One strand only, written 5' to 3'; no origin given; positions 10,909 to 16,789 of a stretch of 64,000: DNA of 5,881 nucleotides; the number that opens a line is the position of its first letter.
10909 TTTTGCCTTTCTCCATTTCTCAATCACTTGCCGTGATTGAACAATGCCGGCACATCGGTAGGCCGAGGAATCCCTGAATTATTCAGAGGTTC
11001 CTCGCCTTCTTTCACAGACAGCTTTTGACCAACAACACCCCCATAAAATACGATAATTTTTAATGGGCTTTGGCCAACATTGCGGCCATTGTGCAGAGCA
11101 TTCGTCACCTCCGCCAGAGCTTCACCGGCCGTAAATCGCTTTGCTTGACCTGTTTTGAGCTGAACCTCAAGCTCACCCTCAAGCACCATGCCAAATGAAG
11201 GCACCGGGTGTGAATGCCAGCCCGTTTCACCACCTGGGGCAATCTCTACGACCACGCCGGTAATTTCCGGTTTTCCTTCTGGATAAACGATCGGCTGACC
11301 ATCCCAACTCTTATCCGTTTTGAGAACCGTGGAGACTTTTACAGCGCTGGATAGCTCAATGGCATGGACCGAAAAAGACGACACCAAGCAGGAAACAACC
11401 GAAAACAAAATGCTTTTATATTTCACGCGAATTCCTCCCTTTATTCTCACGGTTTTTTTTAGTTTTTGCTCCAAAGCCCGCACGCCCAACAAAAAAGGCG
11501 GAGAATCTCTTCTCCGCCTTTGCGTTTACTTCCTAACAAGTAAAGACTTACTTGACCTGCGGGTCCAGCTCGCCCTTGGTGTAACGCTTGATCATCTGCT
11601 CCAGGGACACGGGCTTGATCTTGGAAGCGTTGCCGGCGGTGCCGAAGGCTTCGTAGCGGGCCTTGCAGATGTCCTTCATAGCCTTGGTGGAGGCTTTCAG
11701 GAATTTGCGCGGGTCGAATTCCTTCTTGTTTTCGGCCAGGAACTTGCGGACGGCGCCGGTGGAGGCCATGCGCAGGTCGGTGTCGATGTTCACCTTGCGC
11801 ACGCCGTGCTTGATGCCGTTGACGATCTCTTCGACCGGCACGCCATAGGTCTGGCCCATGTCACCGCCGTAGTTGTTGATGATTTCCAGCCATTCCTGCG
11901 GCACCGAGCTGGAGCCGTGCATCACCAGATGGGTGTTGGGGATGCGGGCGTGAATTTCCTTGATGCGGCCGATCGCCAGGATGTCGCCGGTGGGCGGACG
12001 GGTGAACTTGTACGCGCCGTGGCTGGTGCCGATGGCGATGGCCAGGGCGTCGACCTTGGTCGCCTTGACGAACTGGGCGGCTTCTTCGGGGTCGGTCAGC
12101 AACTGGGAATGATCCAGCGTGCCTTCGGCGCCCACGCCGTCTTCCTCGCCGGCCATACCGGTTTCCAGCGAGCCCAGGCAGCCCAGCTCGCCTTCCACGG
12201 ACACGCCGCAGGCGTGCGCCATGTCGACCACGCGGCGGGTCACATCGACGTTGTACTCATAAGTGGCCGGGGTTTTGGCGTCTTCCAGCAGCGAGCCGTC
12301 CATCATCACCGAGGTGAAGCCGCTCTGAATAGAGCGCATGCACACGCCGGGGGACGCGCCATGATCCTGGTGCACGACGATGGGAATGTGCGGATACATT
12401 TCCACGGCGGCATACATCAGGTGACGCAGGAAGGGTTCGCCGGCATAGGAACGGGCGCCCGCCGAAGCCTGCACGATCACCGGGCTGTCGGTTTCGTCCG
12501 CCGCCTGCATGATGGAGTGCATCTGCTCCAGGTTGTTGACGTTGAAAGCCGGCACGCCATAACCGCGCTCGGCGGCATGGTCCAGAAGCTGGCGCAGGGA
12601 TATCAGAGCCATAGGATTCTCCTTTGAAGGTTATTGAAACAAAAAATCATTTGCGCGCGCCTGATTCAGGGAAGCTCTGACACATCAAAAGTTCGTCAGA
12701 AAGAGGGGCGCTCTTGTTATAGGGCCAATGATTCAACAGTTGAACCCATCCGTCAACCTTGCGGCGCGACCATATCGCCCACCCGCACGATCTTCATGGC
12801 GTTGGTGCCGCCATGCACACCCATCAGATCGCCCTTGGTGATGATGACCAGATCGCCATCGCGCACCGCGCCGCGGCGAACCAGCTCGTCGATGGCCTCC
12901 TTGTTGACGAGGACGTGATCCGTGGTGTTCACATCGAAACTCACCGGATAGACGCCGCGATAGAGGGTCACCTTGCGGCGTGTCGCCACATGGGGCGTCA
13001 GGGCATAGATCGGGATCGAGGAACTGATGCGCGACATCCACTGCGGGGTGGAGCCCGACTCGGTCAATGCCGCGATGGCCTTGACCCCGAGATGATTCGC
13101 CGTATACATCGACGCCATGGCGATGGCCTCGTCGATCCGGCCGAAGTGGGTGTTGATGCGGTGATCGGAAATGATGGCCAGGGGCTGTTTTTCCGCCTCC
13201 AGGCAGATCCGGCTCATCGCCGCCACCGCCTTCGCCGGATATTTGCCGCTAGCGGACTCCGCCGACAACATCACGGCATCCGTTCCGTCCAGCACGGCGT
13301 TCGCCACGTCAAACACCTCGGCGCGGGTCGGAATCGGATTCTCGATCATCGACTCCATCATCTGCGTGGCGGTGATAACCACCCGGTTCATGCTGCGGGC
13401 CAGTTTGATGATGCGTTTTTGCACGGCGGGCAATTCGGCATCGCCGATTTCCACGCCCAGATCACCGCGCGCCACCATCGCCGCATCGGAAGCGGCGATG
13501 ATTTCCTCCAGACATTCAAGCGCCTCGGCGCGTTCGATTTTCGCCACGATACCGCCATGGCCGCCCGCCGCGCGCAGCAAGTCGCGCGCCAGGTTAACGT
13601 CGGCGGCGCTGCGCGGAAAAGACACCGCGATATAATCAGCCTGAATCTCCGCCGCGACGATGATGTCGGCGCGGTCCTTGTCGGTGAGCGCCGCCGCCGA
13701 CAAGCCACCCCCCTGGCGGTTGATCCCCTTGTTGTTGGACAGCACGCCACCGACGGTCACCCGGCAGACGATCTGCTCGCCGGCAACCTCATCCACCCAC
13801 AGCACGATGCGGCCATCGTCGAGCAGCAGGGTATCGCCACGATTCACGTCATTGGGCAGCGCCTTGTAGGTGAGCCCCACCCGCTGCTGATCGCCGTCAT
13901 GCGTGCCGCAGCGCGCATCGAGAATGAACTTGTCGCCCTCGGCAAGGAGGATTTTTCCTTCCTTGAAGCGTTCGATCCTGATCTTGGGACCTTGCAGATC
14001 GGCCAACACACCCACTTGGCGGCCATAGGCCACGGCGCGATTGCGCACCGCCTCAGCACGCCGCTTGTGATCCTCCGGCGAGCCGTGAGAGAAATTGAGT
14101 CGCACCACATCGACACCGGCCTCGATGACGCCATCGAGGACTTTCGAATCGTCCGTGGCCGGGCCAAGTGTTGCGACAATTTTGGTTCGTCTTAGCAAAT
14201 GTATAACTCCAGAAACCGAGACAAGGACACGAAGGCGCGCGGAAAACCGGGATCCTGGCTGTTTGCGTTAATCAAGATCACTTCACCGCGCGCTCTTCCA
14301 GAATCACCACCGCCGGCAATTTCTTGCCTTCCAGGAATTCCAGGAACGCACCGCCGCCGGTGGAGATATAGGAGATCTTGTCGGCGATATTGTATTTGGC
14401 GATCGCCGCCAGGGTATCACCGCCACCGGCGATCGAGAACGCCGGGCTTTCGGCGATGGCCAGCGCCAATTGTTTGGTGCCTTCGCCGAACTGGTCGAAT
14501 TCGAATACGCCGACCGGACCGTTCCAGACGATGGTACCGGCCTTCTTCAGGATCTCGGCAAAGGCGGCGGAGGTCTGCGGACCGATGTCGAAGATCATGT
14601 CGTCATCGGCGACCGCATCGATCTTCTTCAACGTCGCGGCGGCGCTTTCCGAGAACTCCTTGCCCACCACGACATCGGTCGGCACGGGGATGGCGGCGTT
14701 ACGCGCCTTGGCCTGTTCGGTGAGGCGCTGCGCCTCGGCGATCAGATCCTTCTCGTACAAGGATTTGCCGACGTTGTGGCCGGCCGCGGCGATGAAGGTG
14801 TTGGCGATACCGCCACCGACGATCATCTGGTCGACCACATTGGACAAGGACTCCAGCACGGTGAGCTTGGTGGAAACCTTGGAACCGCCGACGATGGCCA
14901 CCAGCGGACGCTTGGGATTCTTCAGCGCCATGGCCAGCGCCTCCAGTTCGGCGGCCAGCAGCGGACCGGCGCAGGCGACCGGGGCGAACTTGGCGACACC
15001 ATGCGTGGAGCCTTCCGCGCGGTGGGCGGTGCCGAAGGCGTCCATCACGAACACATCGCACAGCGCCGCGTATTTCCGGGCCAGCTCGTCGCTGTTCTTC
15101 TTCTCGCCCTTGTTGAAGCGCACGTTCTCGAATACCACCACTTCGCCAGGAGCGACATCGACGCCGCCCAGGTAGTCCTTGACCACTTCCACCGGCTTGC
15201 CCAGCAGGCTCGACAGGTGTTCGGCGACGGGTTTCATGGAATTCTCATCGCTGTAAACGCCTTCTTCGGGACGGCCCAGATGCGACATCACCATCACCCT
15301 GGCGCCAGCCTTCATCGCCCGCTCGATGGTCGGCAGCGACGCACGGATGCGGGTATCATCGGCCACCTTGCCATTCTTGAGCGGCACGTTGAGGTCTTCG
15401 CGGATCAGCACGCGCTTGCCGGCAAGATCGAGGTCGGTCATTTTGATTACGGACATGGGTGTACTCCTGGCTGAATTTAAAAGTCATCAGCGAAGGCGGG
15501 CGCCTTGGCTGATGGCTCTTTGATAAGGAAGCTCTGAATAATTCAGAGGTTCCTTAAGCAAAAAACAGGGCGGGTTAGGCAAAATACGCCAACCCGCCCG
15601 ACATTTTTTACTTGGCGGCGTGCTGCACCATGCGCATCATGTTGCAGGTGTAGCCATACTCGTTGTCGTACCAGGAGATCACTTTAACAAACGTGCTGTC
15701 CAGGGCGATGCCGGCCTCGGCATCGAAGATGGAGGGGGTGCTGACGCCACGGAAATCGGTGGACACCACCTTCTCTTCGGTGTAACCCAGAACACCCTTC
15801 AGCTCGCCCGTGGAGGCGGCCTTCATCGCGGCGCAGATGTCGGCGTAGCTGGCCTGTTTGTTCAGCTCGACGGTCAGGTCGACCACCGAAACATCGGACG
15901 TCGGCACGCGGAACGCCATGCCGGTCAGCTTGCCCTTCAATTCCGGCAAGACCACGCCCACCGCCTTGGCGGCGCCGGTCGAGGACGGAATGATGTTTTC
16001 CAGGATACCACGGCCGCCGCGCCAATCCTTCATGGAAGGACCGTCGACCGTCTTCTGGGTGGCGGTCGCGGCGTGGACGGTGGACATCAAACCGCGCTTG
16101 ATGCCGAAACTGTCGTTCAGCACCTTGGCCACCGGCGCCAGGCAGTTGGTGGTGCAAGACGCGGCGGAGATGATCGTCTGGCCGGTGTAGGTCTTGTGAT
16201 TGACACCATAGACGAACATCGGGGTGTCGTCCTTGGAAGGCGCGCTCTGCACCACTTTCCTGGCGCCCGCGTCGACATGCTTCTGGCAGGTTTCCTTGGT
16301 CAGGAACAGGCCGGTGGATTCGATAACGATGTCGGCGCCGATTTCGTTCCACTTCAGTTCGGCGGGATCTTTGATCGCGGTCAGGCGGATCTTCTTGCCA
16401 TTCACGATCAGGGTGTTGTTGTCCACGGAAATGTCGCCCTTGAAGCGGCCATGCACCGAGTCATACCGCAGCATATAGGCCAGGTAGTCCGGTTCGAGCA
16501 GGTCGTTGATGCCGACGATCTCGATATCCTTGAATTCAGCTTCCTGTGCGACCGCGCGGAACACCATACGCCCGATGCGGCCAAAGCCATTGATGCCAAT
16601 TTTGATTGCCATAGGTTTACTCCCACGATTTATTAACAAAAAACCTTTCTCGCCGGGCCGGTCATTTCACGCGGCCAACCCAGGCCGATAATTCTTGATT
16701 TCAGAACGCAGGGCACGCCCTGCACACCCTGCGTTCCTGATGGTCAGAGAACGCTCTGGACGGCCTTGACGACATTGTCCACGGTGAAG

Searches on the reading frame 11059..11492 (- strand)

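Call 54: search_protein_families(library=pfam, proteins=[window:11059-11492:-])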
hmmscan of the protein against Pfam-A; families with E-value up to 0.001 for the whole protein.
window:11059-11492:- (144 aa): 1 family
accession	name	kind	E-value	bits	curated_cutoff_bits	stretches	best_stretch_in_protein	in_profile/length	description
PF07883.17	Cupin_2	-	1.2e-12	47.8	27.2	1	81-144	2-64/70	Cupin domain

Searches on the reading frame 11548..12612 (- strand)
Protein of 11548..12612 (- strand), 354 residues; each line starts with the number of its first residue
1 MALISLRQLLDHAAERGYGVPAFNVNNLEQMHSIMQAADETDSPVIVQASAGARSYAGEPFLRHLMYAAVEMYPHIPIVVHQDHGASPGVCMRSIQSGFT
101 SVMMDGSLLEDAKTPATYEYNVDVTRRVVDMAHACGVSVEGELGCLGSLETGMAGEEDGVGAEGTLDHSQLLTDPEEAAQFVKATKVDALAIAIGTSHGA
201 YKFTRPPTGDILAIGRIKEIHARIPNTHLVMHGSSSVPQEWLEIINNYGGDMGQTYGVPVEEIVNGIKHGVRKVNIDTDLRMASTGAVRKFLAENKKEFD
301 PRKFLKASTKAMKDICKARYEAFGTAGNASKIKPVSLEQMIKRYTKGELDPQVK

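Call 54: search_protein_families(library=pfam, proteins=[window:11548-12612:-])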
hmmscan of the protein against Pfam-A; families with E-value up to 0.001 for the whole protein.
window:11548-12612:- (354 aa): 1 family
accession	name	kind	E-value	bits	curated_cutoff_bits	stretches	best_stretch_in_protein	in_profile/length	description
PF01116.26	F_bP_aldolase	-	5.9e-94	315.1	25.5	1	5-327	2-276/277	Fructose-bisphosphate aldolase class-II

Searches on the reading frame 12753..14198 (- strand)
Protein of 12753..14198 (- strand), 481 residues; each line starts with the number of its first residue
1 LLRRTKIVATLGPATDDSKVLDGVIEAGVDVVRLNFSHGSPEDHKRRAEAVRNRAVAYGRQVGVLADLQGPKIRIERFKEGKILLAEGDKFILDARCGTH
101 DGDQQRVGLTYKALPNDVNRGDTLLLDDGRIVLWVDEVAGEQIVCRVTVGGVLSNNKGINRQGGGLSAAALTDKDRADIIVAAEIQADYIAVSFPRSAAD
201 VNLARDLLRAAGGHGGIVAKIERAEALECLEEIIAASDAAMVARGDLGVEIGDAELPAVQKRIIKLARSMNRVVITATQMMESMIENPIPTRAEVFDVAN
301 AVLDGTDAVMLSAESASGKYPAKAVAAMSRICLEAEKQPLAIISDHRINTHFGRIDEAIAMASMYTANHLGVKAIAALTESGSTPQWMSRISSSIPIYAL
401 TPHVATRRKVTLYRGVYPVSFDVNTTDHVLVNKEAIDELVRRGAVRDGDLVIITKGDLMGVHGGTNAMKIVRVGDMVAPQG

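Call 54: search_protein_families(library=pfam, proteins=[window:12753-14198:-])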
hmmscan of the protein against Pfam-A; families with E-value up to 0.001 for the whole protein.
window:12753-14198:- (481 aa): 2 families
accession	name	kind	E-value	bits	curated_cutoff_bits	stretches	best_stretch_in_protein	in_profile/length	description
PF00224.27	PK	-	4e-114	381.5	30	1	3-325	2-328/328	Pyruvate kinase, barrel domain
PF02887.21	PK_C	-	6.9e-36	123.3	28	1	357-471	1-114/114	Pyruvate kinase, alpha/beta domain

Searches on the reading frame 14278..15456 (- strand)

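Call 54: search_protein_families(library=pfam, proteins=[window:14278-15456:-])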
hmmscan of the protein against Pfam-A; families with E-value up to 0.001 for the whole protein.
window:14278-15456:- (392 aa): 1 family
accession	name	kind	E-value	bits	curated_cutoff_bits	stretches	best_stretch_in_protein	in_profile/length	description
PF00162.24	PGK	-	1.2e-148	495.6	27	1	6-378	1-379/379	Phosphoglycerate kinase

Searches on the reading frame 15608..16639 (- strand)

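Call 54: search_protein_families(library=pfam, proteins=[window:15608-16639:-])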
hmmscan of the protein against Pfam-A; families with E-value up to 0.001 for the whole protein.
window:15608-16639:- (343 aa): 2 families
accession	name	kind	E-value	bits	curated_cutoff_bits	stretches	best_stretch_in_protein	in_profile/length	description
PF02800.25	Gp_dh_C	-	8.4e-67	224.1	24.4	1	167-324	1-158/158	Glyceraldehyde 3-phosphate dehydrogenase, C-terminal domain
PF00044.30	Gp_dh_N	-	7.8e-40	135.7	31.7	1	12-115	1-101/101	Glyceraldehyde 3-phosphate dehydrogenase, NAD binding domain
